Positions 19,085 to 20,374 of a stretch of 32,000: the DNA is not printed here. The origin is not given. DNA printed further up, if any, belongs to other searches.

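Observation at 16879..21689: Kinase/pseudokinase - DUF1570 HExxH protein - EF-hand calpain gene string: candidate undescribed phospho/Ca2+-linked proteolysis module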

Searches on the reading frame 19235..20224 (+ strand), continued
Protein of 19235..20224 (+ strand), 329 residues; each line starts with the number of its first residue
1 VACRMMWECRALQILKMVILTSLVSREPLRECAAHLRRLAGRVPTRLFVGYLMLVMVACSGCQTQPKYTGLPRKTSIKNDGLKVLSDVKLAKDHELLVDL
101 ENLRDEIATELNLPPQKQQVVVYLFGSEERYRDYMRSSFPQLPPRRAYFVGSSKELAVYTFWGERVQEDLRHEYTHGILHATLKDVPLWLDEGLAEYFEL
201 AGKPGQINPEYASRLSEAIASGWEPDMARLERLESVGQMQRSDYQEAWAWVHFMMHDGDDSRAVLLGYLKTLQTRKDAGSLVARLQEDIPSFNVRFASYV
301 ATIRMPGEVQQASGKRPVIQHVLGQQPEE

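Call 69: find_encoding_contigs(protein=P0015, flank=8000, max_places=2)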
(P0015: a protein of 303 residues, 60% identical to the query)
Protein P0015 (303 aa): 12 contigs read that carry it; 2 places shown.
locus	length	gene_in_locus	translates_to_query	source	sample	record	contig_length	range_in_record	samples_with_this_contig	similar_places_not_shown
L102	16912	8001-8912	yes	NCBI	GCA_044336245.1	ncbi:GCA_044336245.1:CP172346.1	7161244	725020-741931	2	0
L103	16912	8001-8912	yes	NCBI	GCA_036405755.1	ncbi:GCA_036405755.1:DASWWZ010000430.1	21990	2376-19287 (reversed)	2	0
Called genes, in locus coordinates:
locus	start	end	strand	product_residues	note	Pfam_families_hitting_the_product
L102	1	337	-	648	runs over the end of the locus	PF07517:SecA_DEAD, PF01043:SecA_PP_bind, PF21090:P-loop_SecA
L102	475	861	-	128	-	PF13279:4HBT_2, PF03061:4HBT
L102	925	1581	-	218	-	-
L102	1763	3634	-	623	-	PF00004:AAA, PF07728:AAA_5 (faint), PF17862:AAA_lid_3, PF01434:Peptidase_M41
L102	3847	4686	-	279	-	PF13641:Glyco_tranf_2_3 (weak), PF00535:Glycos_transf_2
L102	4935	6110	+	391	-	PF14486:DUF4432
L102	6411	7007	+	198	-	PF04977:DivIC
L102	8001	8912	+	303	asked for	PF07607:DUF1570 (faint)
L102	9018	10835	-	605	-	-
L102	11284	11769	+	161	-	-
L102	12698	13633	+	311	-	PF07963:N_methyl (weak), PF07596:SBP_bac_10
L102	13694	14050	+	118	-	-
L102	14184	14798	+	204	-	PF20221:DUF6580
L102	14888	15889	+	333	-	PF00849:PseudoU_synth_2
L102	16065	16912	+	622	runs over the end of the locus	PF02463:SMC_N (faint), PF00005:ABC_tran, PF13401:AAA_22 (faint), PF13304:AAA_21 (weak), PF08352:oligo_HPY, PF00005:ABC_tran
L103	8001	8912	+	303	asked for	PF07607:DUF1570 (faint)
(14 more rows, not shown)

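Call 73: search_protein_families(library=padloc, proteins=[window:19247-20224:+], max_evalue=0.01)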
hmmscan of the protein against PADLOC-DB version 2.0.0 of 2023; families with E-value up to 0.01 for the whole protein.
window:19247-20224:+ (325 aa): 0 families

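Call 74: search_solved_structures(query=A3, max_evalue=10, show_alignments=3)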
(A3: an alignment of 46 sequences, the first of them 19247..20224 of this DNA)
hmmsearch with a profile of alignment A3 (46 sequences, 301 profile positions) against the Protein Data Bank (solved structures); distinct sequences matched with E-value up to 10: 0.
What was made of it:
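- On Peptidase family M9 (collagenase): The profile search against PDB sequences found nothing at E up to 10 (call 74).
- Closest known: M9 bacterial collagenase peptidase domain. Different: Sequence identity is only 11-17%, and there is no sequence-level hit even with a family profile (call 74).
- The DUF1570 profile finds no PDB relative by sequence (call 74).
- Tried and rejected: The DUF1570 family profile also found nothing (call 74).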
